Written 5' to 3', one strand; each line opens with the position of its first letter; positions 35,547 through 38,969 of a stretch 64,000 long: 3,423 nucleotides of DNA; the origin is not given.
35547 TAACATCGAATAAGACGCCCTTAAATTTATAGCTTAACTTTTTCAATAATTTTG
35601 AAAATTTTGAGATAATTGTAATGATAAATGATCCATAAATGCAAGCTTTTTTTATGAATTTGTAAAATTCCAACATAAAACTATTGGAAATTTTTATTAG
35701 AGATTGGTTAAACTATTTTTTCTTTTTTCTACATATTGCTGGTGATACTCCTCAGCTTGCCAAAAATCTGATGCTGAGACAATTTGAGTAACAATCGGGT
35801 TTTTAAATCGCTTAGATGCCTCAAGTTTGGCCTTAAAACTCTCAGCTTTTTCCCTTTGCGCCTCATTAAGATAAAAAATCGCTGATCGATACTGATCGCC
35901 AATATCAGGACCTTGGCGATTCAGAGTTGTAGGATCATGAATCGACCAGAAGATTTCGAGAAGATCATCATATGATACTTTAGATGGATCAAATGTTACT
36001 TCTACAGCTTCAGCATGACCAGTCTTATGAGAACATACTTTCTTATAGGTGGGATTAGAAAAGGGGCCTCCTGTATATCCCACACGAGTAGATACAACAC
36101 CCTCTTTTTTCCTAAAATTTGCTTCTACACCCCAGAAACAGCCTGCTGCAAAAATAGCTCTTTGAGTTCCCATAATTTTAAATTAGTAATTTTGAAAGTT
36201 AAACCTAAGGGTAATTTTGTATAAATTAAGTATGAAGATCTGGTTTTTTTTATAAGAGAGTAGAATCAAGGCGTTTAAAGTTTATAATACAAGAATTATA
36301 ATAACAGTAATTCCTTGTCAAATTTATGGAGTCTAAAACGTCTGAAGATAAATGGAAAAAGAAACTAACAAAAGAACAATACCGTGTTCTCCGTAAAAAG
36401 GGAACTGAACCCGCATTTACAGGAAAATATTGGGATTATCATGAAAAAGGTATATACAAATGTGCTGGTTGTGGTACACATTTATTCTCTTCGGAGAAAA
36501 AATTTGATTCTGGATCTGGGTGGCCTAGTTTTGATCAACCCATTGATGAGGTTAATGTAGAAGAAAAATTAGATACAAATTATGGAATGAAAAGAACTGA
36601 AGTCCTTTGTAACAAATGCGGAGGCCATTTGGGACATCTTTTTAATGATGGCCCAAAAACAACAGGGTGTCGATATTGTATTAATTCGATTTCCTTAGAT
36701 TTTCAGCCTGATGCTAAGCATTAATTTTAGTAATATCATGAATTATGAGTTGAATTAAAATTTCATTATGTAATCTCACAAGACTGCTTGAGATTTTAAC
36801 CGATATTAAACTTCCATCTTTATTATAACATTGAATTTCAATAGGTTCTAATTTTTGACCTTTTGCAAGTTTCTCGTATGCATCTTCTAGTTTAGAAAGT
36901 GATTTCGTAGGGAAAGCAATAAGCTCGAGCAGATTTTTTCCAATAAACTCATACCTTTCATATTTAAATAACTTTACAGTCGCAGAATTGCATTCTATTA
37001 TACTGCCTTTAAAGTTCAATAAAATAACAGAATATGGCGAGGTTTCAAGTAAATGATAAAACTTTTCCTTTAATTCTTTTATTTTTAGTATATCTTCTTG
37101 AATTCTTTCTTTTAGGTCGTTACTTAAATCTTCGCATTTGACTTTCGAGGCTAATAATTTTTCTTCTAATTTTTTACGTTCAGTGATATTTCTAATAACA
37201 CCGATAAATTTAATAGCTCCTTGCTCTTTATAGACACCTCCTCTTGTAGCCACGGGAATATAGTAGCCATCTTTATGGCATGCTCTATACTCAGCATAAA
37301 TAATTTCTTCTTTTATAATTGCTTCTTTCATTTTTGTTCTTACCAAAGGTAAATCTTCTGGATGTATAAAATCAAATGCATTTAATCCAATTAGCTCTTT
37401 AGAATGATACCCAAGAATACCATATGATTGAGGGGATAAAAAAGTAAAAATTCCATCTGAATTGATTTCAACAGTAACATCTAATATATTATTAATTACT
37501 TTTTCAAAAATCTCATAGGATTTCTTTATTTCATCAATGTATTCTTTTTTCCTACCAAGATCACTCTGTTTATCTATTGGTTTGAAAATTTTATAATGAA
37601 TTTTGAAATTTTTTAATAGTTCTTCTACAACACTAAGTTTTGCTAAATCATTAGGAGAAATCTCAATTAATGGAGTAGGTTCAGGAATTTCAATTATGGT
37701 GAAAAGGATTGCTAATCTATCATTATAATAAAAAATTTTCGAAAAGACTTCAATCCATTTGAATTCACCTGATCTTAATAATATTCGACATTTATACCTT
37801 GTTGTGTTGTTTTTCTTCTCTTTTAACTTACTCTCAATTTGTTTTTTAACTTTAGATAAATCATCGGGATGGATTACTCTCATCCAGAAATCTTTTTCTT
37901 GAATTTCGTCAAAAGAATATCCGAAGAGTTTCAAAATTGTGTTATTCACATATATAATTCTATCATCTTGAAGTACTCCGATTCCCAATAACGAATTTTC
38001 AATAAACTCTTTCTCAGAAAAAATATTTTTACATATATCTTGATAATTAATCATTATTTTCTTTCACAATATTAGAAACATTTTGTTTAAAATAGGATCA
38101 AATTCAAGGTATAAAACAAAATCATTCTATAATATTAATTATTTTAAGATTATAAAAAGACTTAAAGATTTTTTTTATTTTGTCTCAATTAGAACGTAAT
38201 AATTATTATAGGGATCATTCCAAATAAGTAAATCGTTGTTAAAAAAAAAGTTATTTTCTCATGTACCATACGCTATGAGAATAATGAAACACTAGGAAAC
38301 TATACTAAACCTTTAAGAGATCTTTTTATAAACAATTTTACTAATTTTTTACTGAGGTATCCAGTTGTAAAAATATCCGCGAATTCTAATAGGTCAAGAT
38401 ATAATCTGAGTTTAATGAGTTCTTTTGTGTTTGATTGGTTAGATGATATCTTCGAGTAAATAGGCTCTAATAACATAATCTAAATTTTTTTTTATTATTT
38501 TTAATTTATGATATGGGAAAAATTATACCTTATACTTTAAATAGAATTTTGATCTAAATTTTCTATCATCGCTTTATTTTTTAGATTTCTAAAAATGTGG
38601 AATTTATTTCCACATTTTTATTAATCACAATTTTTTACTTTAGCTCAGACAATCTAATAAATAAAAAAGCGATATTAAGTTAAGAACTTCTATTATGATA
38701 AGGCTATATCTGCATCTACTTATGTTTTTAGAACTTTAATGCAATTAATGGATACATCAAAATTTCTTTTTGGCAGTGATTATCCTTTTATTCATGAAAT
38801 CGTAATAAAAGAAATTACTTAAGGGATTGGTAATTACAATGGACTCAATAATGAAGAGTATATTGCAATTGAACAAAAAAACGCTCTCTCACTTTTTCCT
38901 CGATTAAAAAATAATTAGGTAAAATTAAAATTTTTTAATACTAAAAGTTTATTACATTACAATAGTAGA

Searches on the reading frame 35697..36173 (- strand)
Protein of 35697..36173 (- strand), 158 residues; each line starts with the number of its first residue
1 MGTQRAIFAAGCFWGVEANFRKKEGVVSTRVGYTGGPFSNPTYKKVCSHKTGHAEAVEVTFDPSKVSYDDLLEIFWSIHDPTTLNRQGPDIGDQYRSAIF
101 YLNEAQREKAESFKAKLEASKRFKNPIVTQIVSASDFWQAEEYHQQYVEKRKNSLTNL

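Call 44: search_protein_families(library=pfam, proteins=[window:35697-36173:-], max_evalue=0.0001)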
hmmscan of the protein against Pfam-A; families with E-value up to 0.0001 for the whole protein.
window:35697-36173:- (158 aa): 1 family
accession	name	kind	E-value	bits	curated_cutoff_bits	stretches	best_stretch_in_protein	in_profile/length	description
PF01625.27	PMSR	-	8.2e-68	227.9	23.7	1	6-154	2-150/153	Peptide methionine sulfoxide reductase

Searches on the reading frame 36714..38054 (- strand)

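Call 34: search_protein_families(library=pfam, proteins=[window:36714-38054:-], max_evalue=0.01)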
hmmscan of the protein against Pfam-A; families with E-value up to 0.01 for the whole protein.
window:36714-38054:- (446 aa): 7 families
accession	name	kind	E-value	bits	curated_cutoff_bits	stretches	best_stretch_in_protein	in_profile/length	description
PF08447.18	PAS_3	-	6.9e-39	132.4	25.6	2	204-286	2-88/89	PAS fold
PF13426.13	PAS_9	-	7.6e-35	119.7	27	3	341-443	2-103/103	PAS domain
PF00989.32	PAS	-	1.2e-27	96.6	22.6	3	331-441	2-113/113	PAS fold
PF13188.13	PAS_8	-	1.1e-14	54.2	21.8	2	23-65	12-54/65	PAS domain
PF08448.16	PAS_4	-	6.1e-13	49.4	23.1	1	189-294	3-109/110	PAS fold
PF14598.12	PAS_11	-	1.4e-11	44.7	25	1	194-279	5-90/109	PAS domain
PF24820.1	Diguanyl_cycl_sensor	-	4.4e-06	27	28.1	1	342-440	8-109/109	Diguanylate cyclase-like sensor domain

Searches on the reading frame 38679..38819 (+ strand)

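Call 37: search_protein_families(library=pfam, proteins=[window:38679-38819:+], max_evalue=0.1)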
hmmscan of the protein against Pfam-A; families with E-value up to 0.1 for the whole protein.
seq(47 aa): 1 family
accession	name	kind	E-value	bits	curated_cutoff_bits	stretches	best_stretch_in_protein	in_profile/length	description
PF04909.20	Amidohydro_2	-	0.085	13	26.4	1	16-40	228-252/289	Amidohydrolase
